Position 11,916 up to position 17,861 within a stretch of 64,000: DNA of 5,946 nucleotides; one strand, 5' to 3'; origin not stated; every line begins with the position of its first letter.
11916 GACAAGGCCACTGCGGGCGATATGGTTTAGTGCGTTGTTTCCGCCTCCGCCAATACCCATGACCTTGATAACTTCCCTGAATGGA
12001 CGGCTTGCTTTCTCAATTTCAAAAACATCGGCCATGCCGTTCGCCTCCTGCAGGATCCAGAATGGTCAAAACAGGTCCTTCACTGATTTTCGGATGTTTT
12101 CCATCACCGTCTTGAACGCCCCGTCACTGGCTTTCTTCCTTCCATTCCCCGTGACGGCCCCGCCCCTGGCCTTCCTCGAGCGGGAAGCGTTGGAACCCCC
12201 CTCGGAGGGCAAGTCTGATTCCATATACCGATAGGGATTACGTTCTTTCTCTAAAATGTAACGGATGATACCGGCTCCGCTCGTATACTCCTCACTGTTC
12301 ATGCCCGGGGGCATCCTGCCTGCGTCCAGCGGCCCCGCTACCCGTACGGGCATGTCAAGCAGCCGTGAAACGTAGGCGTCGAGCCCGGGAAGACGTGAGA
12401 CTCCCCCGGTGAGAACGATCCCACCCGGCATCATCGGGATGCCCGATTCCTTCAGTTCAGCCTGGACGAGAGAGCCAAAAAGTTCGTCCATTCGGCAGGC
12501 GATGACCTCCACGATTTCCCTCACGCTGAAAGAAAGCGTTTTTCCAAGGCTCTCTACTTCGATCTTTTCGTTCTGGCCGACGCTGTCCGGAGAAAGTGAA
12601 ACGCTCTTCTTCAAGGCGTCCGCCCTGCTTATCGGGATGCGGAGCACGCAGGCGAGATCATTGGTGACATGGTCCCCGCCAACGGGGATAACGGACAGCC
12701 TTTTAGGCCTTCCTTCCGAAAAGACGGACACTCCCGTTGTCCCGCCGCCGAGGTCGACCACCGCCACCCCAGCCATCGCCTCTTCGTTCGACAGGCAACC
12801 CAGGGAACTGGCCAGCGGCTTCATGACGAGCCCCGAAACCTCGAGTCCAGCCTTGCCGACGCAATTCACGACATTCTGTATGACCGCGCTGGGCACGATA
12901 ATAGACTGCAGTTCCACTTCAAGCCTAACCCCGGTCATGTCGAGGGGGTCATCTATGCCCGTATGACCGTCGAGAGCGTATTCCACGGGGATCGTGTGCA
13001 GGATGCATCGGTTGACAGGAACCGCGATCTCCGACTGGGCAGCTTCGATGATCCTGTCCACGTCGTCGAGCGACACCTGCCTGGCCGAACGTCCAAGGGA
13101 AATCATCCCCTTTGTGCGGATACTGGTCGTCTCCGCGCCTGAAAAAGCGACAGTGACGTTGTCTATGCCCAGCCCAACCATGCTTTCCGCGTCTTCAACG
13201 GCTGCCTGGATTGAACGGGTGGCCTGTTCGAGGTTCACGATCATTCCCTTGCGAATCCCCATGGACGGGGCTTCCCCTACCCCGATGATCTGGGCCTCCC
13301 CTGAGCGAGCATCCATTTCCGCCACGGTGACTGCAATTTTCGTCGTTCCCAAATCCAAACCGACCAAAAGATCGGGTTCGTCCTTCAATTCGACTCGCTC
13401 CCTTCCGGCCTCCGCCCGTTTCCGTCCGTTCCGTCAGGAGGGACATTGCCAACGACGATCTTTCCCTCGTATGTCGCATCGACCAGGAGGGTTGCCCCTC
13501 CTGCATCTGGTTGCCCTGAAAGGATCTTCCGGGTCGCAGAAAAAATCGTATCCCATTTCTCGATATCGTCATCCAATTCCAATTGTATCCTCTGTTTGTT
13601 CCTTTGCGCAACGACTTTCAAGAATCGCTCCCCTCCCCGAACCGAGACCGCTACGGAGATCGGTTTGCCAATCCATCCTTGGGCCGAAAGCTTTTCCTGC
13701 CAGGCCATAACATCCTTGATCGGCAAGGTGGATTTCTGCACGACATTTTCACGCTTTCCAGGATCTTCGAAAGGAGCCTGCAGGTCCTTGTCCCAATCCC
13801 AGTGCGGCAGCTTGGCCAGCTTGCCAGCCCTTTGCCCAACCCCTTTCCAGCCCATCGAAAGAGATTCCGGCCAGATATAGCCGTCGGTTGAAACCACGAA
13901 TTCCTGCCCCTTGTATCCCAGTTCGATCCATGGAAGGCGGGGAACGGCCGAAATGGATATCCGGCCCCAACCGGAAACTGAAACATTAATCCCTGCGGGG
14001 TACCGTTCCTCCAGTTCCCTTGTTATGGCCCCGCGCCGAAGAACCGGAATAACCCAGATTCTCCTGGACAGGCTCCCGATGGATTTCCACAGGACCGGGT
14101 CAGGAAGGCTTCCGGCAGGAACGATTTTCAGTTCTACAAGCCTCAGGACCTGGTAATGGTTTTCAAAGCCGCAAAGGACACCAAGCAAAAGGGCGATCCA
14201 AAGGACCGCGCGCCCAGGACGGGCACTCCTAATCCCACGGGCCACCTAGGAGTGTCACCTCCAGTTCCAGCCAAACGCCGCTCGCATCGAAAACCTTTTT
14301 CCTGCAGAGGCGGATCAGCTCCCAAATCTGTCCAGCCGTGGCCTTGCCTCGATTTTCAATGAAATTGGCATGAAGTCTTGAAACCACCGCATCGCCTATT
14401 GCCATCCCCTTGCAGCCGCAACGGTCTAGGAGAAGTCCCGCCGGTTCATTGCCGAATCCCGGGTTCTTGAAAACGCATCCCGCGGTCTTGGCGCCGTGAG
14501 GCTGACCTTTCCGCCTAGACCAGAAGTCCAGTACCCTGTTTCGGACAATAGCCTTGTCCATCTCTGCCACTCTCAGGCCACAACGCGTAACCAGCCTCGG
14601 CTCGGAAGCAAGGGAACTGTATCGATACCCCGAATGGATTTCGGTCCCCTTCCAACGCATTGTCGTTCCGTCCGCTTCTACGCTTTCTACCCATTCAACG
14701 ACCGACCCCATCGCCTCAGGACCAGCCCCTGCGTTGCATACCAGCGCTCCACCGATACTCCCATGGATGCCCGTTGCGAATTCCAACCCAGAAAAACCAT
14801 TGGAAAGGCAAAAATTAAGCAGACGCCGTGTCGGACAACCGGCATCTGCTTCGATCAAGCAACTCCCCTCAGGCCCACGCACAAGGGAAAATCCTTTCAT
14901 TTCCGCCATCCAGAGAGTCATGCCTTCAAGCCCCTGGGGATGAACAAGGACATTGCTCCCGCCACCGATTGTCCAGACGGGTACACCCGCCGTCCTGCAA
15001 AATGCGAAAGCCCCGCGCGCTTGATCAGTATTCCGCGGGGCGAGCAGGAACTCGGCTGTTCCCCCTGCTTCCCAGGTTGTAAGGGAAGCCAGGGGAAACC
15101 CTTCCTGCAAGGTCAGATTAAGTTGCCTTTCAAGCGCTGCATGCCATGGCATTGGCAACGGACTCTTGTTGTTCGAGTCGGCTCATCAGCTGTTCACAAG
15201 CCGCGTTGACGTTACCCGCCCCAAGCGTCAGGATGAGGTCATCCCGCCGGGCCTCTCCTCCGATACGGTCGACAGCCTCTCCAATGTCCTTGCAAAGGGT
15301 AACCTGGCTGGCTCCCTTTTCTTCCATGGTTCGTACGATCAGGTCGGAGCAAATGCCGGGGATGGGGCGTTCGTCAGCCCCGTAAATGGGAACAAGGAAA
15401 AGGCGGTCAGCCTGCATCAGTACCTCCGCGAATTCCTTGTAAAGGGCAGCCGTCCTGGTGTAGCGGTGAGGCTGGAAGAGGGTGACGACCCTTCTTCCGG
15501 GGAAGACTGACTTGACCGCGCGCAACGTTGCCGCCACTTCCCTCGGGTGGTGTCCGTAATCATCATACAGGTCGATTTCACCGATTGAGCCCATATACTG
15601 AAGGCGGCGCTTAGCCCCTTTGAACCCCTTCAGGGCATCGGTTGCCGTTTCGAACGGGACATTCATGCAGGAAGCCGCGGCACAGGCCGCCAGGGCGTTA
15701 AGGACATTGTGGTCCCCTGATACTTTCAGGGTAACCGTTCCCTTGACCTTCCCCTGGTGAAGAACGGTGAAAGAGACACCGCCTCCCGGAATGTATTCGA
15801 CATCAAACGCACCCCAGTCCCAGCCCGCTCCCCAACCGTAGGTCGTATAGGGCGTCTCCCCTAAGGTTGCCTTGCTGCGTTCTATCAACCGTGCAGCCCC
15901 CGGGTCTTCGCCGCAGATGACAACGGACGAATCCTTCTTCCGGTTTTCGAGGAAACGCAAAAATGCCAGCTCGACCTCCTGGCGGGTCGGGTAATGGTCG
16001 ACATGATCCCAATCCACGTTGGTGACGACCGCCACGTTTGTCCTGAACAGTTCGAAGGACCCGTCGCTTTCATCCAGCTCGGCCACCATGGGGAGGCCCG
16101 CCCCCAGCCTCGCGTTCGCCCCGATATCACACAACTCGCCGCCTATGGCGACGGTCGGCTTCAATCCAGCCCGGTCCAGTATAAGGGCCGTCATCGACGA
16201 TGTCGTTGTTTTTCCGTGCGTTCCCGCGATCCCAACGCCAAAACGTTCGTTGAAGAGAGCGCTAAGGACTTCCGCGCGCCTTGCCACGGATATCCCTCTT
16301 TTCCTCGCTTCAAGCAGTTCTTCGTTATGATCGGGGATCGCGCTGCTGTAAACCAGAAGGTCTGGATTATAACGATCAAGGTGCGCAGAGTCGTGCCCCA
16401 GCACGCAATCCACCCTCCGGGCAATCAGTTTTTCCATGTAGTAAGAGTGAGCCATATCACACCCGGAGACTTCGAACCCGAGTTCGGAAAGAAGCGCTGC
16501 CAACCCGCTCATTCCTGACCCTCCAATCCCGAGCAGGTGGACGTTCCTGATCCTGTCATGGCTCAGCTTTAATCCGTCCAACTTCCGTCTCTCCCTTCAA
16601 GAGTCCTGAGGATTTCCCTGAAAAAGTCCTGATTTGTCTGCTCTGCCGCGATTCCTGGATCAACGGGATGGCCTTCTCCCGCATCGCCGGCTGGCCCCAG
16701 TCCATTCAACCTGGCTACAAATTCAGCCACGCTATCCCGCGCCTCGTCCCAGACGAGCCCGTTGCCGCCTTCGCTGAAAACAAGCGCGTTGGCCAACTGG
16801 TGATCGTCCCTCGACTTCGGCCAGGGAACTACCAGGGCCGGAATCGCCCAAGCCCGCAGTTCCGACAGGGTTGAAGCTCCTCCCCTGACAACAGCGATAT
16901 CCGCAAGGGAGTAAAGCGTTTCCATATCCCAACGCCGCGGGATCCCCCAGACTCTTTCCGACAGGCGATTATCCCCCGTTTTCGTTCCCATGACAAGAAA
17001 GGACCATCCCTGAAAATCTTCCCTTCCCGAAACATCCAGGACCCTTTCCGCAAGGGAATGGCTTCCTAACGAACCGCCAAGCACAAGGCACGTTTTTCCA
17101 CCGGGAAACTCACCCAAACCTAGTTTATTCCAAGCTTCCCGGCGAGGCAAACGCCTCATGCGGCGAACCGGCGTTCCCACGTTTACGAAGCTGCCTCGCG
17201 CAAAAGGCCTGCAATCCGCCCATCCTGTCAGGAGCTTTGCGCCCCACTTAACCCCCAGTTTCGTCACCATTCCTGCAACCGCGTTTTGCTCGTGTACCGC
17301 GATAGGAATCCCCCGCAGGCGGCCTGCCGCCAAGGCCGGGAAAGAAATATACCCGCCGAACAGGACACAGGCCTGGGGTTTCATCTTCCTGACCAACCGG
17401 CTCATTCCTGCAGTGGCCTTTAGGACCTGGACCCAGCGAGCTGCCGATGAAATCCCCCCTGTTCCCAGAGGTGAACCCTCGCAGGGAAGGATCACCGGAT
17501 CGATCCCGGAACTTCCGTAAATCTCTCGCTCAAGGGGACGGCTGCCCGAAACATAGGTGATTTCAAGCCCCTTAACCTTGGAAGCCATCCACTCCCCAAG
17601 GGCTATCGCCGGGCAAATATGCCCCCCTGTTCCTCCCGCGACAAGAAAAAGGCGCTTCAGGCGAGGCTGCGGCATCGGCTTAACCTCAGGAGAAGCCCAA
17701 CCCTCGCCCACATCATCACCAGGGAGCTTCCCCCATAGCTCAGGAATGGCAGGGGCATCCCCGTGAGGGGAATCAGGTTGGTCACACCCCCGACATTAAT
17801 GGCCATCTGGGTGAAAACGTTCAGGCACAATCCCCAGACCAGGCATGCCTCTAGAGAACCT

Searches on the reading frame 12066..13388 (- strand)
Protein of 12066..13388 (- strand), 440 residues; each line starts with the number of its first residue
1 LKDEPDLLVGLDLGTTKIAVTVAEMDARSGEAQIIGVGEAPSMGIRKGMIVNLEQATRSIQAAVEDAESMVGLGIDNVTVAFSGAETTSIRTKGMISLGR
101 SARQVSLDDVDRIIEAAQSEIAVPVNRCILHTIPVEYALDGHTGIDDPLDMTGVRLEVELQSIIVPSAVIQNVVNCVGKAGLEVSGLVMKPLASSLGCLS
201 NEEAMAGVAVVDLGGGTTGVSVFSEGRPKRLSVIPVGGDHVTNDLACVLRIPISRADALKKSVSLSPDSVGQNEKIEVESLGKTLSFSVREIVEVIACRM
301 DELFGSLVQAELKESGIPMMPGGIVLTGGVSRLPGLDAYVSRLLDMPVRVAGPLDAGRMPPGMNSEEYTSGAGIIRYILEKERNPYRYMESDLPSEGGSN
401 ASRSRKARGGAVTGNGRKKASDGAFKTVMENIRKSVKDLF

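Call 23: search_protein_families(library=pfam, proteins=[window:12066-13388:-], max_evalue=0.0001)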
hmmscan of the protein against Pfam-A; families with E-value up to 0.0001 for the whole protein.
window:12066-13388:- (440 aa): 6 families
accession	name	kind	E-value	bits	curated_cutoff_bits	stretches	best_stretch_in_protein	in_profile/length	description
PF14450.12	FtsA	-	7.6e-33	114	31.8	2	209-373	1-127/127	Cell division protein FtsA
PF02491.25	SHS2_FTSA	-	9.8e-22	77.5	25.4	1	84-163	1-78/79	SHS2 domain inserted in FTSA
PF06723.19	MreB_Mbl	-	2.3e-13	50.2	27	1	173-351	112-304/327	MreB/Mbl protein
PF06277.17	EutA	-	1.7e-07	31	27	1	202-332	139-266/475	Ethanolamine utilisation protein EutA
PF11104.14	PilM_2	-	3e-06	26.9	27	0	324-361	278-315/340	Type IV pilus assembly protein PilM;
PF00012.26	HSP70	-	3.6e-05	22.6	20.6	0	173-224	152-204/599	Hsp70 protein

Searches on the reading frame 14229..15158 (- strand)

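Call 23: search_protein_families(library=pfam, proteins=[window:14229-15158:-], max_evalue=0.0001)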
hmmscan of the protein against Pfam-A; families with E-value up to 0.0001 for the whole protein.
window:14229-15158:- (309 aa): 2 families
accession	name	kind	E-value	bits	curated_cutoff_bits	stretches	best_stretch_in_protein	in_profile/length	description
PF02873.21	MurB_C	-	7.7e-28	97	27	1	205-303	2-98/99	UDP-N-acetylenolpyruvoylglucosamine reductase, C-terminal domain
PF01565.28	FAD_binding_4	-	1.7e-17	63.9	26.4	1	37-168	3-137/139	FAD binding domain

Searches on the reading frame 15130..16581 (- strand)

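Call 23: search_protein_families(library=pfam, proteins=[window:15130-16581:-], max_evalue=0.0001)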
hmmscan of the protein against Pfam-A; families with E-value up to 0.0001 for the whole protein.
window:15130-16581:- (483 aa): 3 families
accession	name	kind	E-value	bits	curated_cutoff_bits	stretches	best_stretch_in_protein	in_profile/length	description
PF08245.18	Mur_ligase_M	-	1.3e-22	81.2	24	1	118-303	1-200/200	Mur ligase middle domain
PF01225.30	Mur_ligase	-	1.6e-22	80.1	21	1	14-112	2-93/95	Mur ligase family, catalytic domain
PF02875.26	Mur_ligase_C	-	4.5e-21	76.4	28.4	1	325-456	1-127/127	Mur ligase, glutamate ligase domain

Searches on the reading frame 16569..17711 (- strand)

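Call 23: search_protein_families(library=pfam, proteins=[window:16569-17711:-], max_evalue=0.0001)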
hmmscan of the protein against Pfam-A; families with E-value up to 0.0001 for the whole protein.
window:16569-17711:- (380 aa): 2 families
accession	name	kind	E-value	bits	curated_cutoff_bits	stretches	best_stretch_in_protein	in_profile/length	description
PF03033.26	Glyco_transf_28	-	1.6e-21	77.3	26.2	1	22-159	2-136/139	Glycosyltransferase family 28 N-terminal domain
PF04101.22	Glyco_tran_28_C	-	6.2e-15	56.1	22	1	207-326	1-128/166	Glycosyltransferase family 28 C-terminal domain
